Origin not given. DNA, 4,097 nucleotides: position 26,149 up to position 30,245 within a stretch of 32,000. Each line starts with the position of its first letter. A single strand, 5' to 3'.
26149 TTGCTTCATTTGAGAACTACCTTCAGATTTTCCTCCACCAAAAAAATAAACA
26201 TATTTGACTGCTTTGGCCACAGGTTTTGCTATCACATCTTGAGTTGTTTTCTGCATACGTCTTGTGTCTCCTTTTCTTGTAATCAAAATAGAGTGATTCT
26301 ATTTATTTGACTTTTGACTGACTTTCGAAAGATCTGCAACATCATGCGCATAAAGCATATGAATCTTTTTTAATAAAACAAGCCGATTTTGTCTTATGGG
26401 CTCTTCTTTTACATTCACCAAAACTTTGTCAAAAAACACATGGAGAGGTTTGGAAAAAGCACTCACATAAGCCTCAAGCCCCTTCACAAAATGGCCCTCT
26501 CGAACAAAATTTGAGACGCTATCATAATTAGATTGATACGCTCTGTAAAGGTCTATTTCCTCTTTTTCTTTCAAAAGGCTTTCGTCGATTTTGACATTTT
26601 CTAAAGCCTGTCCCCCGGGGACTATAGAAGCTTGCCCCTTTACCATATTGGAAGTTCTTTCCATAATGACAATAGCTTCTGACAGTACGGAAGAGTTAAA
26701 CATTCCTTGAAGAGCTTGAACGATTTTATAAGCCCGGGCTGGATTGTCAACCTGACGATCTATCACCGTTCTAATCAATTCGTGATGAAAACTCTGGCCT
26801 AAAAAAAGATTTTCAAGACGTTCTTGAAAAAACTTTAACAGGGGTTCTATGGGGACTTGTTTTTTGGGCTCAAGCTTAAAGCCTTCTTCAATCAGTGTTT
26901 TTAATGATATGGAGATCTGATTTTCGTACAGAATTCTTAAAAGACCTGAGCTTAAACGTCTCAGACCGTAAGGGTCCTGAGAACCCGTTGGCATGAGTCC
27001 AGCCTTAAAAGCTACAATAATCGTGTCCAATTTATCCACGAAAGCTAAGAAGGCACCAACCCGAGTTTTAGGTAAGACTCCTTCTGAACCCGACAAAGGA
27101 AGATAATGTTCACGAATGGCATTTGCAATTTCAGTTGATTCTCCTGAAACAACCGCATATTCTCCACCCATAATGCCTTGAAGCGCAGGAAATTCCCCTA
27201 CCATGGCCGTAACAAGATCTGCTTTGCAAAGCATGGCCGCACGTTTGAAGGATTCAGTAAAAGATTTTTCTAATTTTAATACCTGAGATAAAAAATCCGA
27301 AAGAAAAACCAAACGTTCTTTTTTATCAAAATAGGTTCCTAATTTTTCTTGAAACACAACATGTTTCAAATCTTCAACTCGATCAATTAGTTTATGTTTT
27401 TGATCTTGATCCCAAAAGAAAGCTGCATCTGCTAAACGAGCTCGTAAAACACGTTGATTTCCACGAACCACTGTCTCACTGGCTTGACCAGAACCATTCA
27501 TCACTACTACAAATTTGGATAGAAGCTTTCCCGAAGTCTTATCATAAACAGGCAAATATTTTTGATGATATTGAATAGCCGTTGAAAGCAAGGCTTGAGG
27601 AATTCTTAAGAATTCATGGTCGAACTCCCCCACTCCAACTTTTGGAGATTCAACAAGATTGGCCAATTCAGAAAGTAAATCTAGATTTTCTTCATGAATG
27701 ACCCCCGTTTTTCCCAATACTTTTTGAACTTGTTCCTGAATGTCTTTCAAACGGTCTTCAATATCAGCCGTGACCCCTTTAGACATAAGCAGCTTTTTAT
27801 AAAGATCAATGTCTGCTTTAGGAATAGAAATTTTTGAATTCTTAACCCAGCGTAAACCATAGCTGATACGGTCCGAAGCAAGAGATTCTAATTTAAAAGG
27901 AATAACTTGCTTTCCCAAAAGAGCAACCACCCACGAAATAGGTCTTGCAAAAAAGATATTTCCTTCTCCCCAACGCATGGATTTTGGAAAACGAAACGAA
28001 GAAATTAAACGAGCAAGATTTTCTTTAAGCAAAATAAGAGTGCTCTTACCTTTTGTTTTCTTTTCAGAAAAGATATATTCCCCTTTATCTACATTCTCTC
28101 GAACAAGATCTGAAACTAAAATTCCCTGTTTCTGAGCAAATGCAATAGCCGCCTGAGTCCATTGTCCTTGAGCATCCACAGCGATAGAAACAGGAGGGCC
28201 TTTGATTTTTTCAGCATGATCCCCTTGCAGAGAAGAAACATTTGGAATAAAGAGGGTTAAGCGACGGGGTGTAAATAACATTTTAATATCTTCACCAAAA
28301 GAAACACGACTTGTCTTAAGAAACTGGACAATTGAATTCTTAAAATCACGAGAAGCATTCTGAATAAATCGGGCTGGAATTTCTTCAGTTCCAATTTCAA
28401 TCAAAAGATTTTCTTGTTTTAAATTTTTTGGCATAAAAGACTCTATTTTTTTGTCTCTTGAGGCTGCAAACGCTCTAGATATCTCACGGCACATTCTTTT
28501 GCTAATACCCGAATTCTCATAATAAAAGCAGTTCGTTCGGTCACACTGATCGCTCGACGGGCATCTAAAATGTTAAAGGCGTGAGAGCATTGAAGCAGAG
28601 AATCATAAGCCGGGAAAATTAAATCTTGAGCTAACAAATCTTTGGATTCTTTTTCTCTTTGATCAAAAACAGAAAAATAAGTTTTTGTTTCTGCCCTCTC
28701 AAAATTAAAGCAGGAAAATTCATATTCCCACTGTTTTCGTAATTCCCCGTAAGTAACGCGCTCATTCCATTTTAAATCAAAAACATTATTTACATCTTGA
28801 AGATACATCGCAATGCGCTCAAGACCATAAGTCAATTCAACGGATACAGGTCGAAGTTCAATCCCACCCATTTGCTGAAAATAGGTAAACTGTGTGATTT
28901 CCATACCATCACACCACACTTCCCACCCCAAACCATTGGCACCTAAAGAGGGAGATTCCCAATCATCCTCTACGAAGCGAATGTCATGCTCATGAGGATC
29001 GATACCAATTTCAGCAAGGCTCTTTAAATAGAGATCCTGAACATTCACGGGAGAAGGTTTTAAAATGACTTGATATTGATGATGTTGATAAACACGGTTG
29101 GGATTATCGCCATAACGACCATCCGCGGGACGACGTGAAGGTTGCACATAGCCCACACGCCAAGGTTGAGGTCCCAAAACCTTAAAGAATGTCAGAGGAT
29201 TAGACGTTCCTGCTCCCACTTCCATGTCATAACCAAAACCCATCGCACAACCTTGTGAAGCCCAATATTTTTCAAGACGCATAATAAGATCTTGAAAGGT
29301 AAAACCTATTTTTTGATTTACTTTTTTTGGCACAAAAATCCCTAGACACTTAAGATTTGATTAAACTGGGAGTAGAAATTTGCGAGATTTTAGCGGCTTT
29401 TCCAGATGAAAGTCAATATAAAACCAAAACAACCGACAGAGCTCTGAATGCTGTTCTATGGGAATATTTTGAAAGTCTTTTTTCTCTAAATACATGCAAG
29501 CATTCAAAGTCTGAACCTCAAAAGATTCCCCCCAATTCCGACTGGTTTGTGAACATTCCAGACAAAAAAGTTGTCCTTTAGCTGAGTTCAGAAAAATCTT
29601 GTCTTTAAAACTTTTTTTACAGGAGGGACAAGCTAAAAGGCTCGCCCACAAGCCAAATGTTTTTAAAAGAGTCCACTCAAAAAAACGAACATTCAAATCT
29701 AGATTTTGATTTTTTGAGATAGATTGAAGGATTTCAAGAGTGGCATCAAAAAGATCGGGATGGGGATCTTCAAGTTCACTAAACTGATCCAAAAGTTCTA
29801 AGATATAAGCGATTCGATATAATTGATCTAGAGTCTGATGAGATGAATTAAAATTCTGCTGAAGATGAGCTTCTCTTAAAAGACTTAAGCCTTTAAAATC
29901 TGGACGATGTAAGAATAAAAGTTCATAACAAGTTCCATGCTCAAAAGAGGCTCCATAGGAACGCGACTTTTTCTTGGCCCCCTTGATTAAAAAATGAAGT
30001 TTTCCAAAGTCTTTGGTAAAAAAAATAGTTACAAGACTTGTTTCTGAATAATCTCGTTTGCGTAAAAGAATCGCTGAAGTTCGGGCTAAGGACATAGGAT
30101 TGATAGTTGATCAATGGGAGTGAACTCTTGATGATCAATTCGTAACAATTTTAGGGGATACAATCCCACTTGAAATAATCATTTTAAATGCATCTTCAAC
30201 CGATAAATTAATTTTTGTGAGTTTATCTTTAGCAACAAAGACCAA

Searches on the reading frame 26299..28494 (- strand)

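Call 7: search_protein_families(library=pfam, proteins=[window:26299-28494:-], max_evalue=0.001)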
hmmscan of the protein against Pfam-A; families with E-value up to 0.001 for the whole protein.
window:26299-28494:- (731 aa): 2 families
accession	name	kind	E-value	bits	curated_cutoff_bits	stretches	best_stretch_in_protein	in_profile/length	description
PF02092.22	tRNA_synt_2f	-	8.3e-183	609.6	29.2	1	30-578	1-535/536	Glycyl-tRNA synthetase beta subunit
PF05746.21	DALR_1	-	1.8e-06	28.5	22.3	1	629-711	17-98/117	DALR anticodon binding domain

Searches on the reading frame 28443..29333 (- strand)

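Call 7: search_protein_families(library=pfam, proteins=[window:28443-29333:-], max_evalue=0.001)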
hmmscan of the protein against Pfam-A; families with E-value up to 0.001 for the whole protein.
window:28443-29333:- (296 aa): 1 family
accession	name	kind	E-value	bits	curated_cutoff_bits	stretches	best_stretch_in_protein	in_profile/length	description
PF02091.20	tRNA-synt_2e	-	1.6e-140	467.6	27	1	13-288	1-276/278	Glycyl-tRNA synthetase alpha subunit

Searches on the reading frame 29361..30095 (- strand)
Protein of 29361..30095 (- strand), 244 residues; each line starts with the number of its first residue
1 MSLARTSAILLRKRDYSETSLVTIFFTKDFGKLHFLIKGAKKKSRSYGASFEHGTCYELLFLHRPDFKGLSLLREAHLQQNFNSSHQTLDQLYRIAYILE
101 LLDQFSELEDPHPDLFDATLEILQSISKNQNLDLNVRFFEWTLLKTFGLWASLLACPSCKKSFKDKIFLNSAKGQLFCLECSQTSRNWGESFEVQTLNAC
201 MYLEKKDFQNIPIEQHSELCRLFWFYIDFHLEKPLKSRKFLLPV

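Call 7: search_protein_families(library=pfam, proteins=[window:29361-30095:-], max_evalue=0.001)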
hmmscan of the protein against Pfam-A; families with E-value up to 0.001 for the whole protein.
window:29361-30095:- (244 aa): 2 families
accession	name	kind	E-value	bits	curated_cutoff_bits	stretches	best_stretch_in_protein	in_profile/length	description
PF02565.21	RecO_C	-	1.1e-22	80.9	22.1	1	87-238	2-156/157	Recombination protein O C terminal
PF11967.14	RecO_N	-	1.1e-13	51.5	27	1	1-81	1-79/80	Recombination protein O N terminal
